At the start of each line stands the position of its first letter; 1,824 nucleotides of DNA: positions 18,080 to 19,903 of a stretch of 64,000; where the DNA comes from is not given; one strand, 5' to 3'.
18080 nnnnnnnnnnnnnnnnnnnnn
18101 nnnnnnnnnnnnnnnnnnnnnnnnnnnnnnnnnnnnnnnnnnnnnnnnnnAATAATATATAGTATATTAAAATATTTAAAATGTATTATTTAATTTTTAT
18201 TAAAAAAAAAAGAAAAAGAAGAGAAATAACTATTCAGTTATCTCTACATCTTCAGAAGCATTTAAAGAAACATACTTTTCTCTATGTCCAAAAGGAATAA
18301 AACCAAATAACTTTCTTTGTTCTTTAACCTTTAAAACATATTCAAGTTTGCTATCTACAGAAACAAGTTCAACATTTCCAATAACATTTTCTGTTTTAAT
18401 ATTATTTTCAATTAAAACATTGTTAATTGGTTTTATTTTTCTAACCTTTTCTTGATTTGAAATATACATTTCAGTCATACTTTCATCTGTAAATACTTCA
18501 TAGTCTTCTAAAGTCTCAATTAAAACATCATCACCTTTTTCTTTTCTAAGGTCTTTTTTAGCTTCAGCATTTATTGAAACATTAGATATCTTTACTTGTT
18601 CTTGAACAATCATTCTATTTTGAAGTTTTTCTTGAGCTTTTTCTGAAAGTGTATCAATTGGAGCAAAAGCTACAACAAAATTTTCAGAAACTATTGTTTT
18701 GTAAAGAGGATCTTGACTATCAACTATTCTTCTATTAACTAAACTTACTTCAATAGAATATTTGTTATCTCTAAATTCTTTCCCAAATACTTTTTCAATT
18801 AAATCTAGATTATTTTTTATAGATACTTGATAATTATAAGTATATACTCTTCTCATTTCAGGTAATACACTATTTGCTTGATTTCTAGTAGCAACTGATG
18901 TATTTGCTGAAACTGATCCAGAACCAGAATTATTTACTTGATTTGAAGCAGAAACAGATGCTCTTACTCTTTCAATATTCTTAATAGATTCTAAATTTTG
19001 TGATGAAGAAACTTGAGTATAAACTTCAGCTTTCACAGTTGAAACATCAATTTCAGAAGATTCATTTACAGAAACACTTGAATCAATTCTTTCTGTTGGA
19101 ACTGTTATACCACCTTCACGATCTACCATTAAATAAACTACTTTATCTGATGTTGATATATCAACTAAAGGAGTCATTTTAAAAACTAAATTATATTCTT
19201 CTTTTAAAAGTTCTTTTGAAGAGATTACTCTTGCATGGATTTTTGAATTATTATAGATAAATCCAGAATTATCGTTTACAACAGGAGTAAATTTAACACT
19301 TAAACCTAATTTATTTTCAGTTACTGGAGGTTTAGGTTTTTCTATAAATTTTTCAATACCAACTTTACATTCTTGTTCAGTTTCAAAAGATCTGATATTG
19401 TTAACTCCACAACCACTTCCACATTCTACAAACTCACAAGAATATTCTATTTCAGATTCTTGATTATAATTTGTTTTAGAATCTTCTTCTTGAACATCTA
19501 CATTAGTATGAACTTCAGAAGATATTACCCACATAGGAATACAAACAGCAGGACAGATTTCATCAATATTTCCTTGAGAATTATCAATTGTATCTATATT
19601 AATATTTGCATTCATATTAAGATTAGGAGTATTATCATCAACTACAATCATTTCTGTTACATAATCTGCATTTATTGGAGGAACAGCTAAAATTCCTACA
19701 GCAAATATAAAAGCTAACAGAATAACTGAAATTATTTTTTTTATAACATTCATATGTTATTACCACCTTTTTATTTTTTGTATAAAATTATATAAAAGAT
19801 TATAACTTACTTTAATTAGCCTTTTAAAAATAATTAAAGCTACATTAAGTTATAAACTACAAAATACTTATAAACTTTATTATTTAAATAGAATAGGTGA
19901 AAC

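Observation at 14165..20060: tRNA-punctuated island of secreted, Cys-rich and bitopic proteins with a membrane-tethered winged-helix regulator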

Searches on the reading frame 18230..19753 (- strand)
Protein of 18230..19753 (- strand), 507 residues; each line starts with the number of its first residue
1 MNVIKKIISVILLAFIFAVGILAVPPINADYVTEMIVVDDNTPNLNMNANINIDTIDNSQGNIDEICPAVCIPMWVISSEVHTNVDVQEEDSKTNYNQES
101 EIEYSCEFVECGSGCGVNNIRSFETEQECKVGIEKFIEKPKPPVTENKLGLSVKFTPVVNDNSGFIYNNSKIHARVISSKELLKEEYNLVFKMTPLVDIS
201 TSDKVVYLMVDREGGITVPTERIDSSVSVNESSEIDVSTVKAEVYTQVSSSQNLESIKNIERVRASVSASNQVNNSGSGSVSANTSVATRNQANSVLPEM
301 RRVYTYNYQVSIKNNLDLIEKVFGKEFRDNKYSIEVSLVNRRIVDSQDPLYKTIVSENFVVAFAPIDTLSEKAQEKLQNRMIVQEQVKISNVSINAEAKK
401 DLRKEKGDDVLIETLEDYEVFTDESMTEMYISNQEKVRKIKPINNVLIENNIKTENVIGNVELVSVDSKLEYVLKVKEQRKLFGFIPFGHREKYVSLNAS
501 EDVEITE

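Call 4: search_protein_families(library=pfam, proteins=[window:18230-19753:-], max_evalue=0.1)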
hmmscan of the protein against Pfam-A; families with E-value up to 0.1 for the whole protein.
window:18230-19753:- (507 aa): 0 families

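Call 35: find_homologous_proteins(query=window:18230-19753:-, max_evalue=0.001)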
Query window:18230-19753:- (507 aa): 6 proteins with E <= 0.001 among 8000 candidates.
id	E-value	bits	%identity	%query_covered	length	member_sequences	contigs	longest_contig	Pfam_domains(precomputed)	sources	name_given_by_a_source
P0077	0.0e+0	1074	100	100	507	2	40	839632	-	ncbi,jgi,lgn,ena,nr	ncbi:hypothetical protein GW835_01415 [archaeon]|nr:hypothetical protein [archaeon] NCP79209.1 hypot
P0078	1.7e-270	915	85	100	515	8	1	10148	-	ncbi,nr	ncbi:MAG: hypothetical protein PHX47_02950 [Candidatus ainarchaeum sp.]|nr:hypothetical protein [Can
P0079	1.5e-171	589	92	62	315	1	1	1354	-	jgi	jgi:hypothetical protein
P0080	4.0e-141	489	53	100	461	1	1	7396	-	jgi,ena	-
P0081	8.9e-87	310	39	100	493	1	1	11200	-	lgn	-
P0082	2.9e-77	279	43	51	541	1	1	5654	-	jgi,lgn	-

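Call 61: predict_structure(alignment_id=A4)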
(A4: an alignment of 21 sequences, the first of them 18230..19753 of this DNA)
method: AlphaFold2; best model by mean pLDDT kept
length: 507 residues; sequences in the alignment: 21
mean_pLDDT: 55.3   pTM: 0.40
mean pLDDT of the five models: 55.3, 54.6, 54.5, 54.4, 51.6
residues with pLDDT >= 90: 1; 70-90: 118; 50-70: 188; < 50: 200
segments of 3 or more residues with pLDDT < 50: 25-70, 114-118, 140-146, 198-205, 207-305, 342-350, 378-387, 423-427, 504-507
pLDDT, mean of each block of 10 residues (from residue 1): 62 78 48 29 30 30 39 72 66 58 79 49 76 66 48 57 57 59 58 57 47 39 33 34 26 35 30 28 28 33 51 65 69 67 42 60 62 52 45 66 83 65 51 65 75 68 78 83 81 86 51
secondary structure, 60 per line:
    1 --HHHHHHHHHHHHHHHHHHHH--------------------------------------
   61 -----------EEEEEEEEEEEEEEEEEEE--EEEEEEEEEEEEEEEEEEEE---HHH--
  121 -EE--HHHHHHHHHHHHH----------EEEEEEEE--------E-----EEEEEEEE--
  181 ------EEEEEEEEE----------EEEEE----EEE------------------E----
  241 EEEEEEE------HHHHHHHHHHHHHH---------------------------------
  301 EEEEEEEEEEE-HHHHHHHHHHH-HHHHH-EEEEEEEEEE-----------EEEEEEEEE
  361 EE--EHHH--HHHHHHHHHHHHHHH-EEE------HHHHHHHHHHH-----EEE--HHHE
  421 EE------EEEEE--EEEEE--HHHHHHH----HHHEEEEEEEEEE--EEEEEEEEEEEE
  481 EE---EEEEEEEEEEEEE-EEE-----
elements in order: H3-22 E72-90 E93-112 H126-138 E149-156 E171-178 E187-195 E206-210 E215-217 E241-247 H254-267 E301-311 H313-323 H325-329 E331-340 E352-362 H371-385 E387-389 H396-406 E412-414 E420-422 E429-433 E436-440 H443-449 E457-466 E469-482 E486-498 E500-502

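Call 63: fold_search(model_id=the predicted structure, library=pdb)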
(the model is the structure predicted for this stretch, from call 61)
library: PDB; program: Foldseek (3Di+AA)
matches with E <= 10: 492; with E <= 0.001: 0
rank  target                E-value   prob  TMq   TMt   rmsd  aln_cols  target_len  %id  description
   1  4mzi                  7.7e-02  0.75  0.18  0.39  13.6       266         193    8  Crystal structure of a human mutant p53 (released 2014-01-15)
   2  9ard_A                9.0e-02  0.80  0.15  0.43   8.4       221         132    4  Structure of Pycsar EcPycC cyclase immunoglobulin-like AGS-C domain (released 2024-06-19)
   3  2o3o_I                1.2e-01  0.06  0.07  0.13  23.9       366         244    9  Crystal Structure of the sensor histidine kinase regulator YycI from Bacillus subtitlis (released 2007-04-10)
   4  3dyo_A                1.5e-01  0.23  0.13  0.08  17.7       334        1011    9  E. coli (lacZ) beta-galactosidase (H418N) in complex with IPTG (released 2008-10-28)
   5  7usy_J                1.7e-01  0.10  0.11  0.15  23.9       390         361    7  Structure of C. elegans TMC-1 complex with ARRD-6 (released 2022-10-19)
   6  4hmy_M                2.1e-01  0.06  0.09  0.11  23.3       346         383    8  Structural basis for recruitment and activation of the AP-1 clathrin adaptor complex by Arf1 (released 2013-03-06)
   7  1xvs_A                2.3e-01  0.20  0.12  0.30  11.7       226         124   10  Crystal structure of apaG Protein from Vibrio cholerae (released 2004-12-14)
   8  3k71_C                2.5e-01  0.08  0.12  0.08  21.1       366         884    7  Structure of integrin alphaX beta2 ectodomain (released 2010-01-12)
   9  3k71_E                2.6e-01  0.08  0.12  0.08  21.1       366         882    7  Structure of integrin alphaX beta2 ectodomain (released 2010-01-12)
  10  3dym_A                3.1e-01  0.16  0.14  0.08  16.8       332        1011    8  E. coli (lacZ) beta-galactosidase (H418E) (released 2008-10-28)
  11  7kzq_O                3.1e-01  0.10  0.13  0.11  16.6       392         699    8  Structure of the human Fanconi anaemia Core-ID complex (released 2021-03-10)
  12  3k71_A                3.1e-01  0.08  0.12  0.08  21.1       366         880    7  Structure of integrin alphaX beta2 ectodomain (released 2010-01-12)
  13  7bag_B                3.1e-01  0.04  0.10  0.07  25.2       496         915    8  C3b in complex with CP40 (released 2022-01-12)
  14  8gpi_A                3.5e-01  0.44  0.15  0.43   9.9       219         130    7  HIV-1 Env X18 UFO in complex with 8ANC195 Fab (released 2023-08-09)
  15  7uoj_D                3.5e-01  0.28  0.14  0.40   9.8       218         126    8  The CryoEM structure of N49-P9.6-FR3 and PGT121 Fabs in complex with BG505 SOSIP.664 (released 2023-05-03)
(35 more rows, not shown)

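Call 69: search_protein_families(library=ncbifam, proteins=[window:18230-19753:-], max_evalue=0.1)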
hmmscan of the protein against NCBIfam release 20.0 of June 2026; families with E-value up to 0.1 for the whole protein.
window:18230-19753:- (507 aa): 0 families

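Call 70: search_protein_families(library=phrogs, proteins=[window:18230-19753:-], max_evalue=0.01)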
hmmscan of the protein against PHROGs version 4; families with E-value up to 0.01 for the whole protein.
window:18230-19753:- (507 aa): 1 family
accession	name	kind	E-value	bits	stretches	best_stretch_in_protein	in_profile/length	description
phrog_7085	-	tail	0.00061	20.5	1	153-257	34-132/193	major tail protein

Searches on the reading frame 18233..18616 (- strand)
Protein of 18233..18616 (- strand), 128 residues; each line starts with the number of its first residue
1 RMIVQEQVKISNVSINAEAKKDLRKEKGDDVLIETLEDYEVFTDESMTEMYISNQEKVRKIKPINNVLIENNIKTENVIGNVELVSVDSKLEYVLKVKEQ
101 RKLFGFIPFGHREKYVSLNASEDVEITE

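Call 39: find_homologous_proteins(query=window:18233-18616:-, max_evalue=0.01)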
Query window:18233-18616:- (128 aa): 1 proteins with E <= 0.01 among 31 candidates.
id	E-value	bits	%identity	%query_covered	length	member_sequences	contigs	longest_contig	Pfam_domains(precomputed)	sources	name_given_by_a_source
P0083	6.3e-35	138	83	64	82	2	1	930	-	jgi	-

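Call 48: search_protein_representatives(protein=window:18233-18616:-)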
Query: 128 residues. Proteins with E-value up to 0.001 (for the whole library): 20; up to 1e-10: 8; up to 1e-30: 3. The best 20 are listed.
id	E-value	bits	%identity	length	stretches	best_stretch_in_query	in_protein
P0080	1.6e-52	192.6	73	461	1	1-128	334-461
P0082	1.1e-39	151.3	57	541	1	2-128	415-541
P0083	2.0e-35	137.5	83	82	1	47-128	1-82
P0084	1.9e-26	108.6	46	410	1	3-127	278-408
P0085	2.8e-24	101.6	45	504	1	4-126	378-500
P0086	2.8e-14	69.4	40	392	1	18-126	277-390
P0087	1.1e-11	61.1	43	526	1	39-124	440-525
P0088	1.6e-11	60.6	41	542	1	49-123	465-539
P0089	2.5e-09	53.5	43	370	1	49-123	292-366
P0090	1.1e-08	51.4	35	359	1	13-125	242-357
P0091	4.2e-08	49.5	35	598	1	44-125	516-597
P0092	7.7e-08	48.7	38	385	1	43-126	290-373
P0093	1.9e-07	47.4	33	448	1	31-124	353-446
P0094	7.4e-07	45.5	29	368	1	3-119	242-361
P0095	8.1e-07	45.4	38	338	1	42-116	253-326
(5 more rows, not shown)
